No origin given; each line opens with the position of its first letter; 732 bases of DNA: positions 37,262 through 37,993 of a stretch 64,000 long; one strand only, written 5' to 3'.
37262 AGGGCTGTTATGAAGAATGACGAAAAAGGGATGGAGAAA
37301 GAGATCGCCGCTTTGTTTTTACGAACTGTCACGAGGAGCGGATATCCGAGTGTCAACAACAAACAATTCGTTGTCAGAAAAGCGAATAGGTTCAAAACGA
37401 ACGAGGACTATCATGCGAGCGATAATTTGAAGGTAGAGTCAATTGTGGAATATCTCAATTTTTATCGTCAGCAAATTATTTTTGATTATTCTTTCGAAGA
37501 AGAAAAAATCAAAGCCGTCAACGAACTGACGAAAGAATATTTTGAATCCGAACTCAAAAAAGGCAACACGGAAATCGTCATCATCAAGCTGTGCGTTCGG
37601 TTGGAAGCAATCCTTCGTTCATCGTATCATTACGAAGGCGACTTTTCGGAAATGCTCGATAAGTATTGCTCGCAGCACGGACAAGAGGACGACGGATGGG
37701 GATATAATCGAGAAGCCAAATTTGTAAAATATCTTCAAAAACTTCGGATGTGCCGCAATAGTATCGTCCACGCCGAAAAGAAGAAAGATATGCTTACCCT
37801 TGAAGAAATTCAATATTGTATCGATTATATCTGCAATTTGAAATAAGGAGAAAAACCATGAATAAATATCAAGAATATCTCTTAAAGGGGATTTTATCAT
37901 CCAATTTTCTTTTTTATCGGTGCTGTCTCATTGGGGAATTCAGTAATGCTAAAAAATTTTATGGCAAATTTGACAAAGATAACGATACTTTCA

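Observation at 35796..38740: AT-rich island with an HTH / ankyrin-like / HEPN-like protein and an unrecognisable partner: candidate new toxin or defence module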

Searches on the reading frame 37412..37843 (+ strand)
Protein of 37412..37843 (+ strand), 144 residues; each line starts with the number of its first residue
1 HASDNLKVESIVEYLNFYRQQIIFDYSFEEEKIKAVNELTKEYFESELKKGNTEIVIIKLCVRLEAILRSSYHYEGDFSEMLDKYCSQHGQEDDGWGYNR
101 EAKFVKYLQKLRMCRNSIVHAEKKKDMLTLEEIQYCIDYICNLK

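Call 36: search_solved_structures(query=A3, max_evalue=10, show_alignments=3)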
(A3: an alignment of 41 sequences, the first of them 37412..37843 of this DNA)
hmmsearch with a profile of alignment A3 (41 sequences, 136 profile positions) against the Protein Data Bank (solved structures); distinct sequences matched with E-value up to 10: 1.
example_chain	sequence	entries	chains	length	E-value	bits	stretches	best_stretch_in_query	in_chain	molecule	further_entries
9hxj_A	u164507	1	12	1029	3.9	10.5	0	95-118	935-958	Maltose/maltodextrin-binding periplasmic protein,Bacterial antiviral defense protein Ec3Ap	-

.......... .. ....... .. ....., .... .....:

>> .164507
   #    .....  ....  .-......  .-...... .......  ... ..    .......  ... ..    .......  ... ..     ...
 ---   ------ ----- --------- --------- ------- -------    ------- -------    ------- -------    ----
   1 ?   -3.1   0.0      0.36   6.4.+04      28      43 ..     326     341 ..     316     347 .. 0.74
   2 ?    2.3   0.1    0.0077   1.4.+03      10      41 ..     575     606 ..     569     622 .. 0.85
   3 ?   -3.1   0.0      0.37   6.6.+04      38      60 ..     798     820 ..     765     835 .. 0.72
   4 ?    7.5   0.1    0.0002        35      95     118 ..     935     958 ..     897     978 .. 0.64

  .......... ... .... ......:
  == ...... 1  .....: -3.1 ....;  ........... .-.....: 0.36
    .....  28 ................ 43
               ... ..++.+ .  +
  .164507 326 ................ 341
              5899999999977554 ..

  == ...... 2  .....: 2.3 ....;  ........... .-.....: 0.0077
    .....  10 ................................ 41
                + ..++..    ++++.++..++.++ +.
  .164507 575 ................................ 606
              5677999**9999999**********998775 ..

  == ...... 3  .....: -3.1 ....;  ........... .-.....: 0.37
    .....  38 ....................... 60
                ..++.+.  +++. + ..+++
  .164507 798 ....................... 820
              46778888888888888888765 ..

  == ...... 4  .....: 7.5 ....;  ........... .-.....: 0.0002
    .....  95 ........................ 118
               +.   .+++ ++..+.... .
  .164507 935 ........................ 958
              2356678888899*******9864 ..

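Call 37: search_protein_families(library=pfam, alignment_id=A3, max_evalue=0.1)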
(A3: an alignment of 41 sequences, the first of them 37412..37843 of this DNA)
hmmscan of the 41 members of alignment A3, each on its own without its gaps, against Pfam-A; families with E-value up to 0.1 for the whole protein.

A. member 1, window:37412-37843:+ (144 aa): 2 families
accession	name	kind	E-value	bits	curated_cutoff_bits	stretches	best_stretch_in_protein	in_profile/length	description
PF18735.6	HEPN_RiboL-PSP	-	0.00031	21.1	28.4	1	26-143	85-181/191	RiboL-PSP-HEPN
PF20185.3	DUF6548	-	0.0071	16.7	27.3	1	105-138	49-84/164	Family of unknown function (DUF6548)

B. families by the number of members that match (of 41 scanned): 26 families (the first 25 are shown)
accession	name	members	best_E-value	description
PF18735.6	HEPN_RiboL-PSP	37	4.6e-08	RiboL-PSP-HEPN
PF20185.3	DUF6548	15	0.001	Family of unknown function (DUF6548)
PF18739.6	HEPN_Apea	10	0.00074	Apea-like HEPN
PF13643.11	DUF4145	7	0.0012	Domain of unknown function (DUF4145)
PF18737.6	HEPN_MAE_28990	5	0.032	MAE_28990/MAE_18760-like HEPN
PF08306.17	Glyco_hydro_98M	3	0.0033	Glycosyl hydrolase family 98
PF11460.13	DUF3007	2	0.0042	Protein of unknown function (DUF3007)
PF23545.1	Zn_ribbon_HMPTM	2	0.014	HMPTM N-terminal zinc ribbon domain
PF13479.12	AAA_24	2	0.022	AAA domain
PF17867.7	AAA_lid_7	1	0.0029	Midasin AAA lid domain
PF07377.18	DUF1493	1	0.019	Protein of unknown function (DUF1493)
PF18730.6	HEPN_Cthe2314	1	0.025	Cthe_2314-like HEPN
PF14847.12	Ras_bdg_2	1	0.026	Ras-binding domain of Byr2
PF14744.11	WASH-7_mid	1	0.026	WASH complex subunit 7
PF10636.14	hemP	1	0.032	Hemin uptake protein hemP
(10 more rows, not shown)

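Call 45: find_related_loci(query=A3, collection=metagenome_contigs, flank=5000)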
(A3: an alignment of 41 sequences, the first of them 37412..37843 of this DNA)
Query A3 (144 aa) in metagenome_contigs; peptide patterns used: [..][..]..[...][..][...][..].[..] (x = any residue, [..] = any of these).
95 stretches matched a pattern; 55 encode a relative of the query (tblastn E <= 1e-3); 55 distinct loci.
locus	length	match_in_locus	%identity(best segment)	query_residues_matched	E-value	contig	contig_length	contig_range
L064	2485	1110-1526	61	5-143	2e-56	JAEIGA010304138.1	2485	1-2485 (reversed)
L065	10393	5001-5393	62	13-143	2e-52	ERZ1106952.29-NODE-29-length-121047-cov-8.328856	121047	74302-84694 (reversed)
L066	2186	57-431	65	19-143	8e-52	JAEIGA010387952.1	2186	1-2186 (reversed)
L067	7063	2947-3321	64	19-143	2e-51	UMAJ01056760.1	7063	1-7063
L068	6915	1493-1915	59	8-144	3e-51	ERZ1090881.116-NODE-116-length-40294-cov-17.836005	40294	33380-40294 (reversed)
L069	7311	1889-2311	59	8-144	3e-51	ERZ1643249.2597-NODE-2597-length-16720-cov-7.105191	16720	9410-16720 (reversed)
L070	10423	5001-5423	59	8-144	3e-51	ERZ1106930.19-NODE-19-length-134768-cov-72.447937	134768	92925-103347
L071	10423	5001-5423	57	8-144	2e-50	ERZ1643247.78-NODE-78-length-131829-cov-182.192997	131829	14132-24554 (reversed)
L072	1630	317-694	60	19-144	3e-51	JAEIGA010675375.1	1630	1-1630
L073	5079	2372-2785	58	11-144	1e-49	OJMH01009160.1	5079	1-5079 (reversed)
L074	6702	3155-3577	57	8-144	4e-49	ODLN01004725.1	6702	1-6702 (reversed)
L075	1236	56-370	72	39-143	2e-50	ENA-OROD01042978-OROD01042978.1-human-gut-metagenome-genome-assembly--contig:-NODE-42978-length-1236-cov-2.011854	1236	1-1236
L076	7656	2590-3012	55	8-144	7e-48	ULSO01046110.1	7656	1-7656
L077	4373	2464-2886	56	8-144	5e-47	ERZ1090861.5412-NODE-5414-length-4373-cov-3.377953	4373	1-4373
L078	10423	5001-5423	52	8-144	2e-45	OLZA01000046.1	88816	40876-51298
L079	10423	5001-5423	53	8-143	1e-43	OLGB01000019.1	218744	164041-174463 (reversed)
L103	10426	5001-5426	49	6-143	2e-36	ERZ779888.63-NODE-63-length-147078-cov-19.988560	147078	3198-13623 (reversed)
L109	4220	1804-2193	48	13-143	2e-33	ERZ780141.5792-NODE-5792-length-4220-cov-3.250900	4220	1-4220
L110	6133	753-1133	45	21-143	3e-28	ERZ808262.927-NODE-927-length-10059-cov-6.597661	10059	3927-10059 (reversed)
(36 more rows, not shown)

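Call 46: find_related_loci(query=A3, collection=viral_contigs, flank=8000)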
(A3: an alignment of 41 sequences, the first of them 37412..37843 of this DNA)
Query A3 (144 aa) in viral_contigs; peptide patterns used: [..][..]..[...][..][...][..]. (x = any residue, [..] = any of these).
18 stretches matched a pattern, but none encodes a relative of the query by tblastn (E <= 1e-3).

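Call 54: search_protein_families(library=pfam, proteins=[L079:6257-6790:+, L103:6288-6725:+], max_evalue=1)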
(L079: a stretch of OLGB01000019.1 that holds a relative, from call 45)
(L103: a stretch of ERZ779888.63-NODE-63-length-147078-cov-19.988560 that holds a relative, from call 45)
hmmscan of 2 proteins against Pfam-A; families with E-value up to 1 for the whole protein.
L079:6257-6790:+ (178 aa): 1 family
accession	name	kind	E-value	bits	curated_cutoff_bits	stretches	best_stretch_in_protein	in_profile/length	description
PF02637.23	GatB_Yqey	-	0.11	12.8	27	1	80-174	16-114/148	GatB domain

L103:6288-6725:+ (146 aa): 3 families
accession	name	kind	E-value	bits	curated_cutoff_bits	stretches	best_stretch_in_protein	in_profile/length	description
PF10073.14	GapR_DNA-bd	-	0.011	15.8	22.6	1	116-142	8-34/72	GapR-like, DNA-binding domain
PF11662.13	DUF3263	-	0.02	15.2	22.3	1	94-133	16-55/74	Protein of unknown function (DUF3263)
PF16740.10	SKA2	-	0.04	14.1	30.1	1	84-143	10-70/110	Spindle and kinetochore-associated protein 2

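Call 98: search_protein_families(library=pfam, proteins=[L109:3046-4182:+, L110:2012-2785:+], max_evalue=0.01)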
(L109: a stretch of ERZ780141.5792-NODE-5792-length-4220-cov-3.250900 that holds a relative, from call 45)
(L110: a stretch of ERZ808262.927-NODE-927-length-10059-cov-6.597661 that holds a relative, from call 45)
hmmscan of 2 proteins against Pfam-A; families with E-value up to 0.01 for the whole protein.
L109:3046-4182:+ (379 aa): 3 families
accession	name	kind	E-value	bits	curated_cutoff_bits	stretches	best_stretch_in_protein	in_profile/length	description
PF00929.31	RNase_T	-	0.00012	23.2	24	1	15-163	17-163/164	Exonuclease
PF21762.3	DEDDh_C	-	0.00023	21.8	27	1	82-164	104-185/188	DNA polymerase III subunit epsilon-like, C-terminal domain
PF16473.11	Rv2179c-like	-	0.0096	16.1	27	0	70-167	80-176/177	3'-5' exoribonuclease Rv2179c-like domain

L110:2012-2785:+ (258 aa): 10 families
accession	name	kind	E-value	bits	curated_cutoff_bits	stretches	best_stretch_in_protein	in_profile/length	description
PF01381.28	HTH_3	-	6.1e-16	58.6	23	1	7-60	1-54/55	Helix-turn-helix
PF12844.13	HTH_19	-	8.3e-11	42.1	30.2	1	5-63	2-60/64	Helix-turn-helix domain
PF13443.12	HTH_26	-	9e-09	35.9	22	1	6-62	1-58/63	Cro/C1-type HTH DNA-binding domain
PF13560.12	HTH_31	-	2e-07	31.7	27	1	3-57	2-57/64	Helix-turn-helix domain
PF13518.12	HTH_28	-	1e-05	25.9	25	1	5-37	1-34/52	Helix-turn-helix domain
PF13384.12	HTH_23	-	4.1e-05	23.7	24.6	1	4-35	5-37/50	Homeodomain-like domain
PF16677.11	GP3_package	-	0.001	19.7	29.4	1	12-56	30-77/105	DNA-packaging protein gp3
PF13744.12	HTH_37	-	0.0021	18.2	27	1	4-41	20-57/80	Helix-turn-helix domain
PF06687.17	SUR7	-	0.0029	17.7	29.6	1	78-163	80-169/201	SUR7/PalI family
PF13412.12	HTH_24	-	0.0034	17.4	21.9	0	8-33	10-35/48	Winged helix-turn-helix DNA-binding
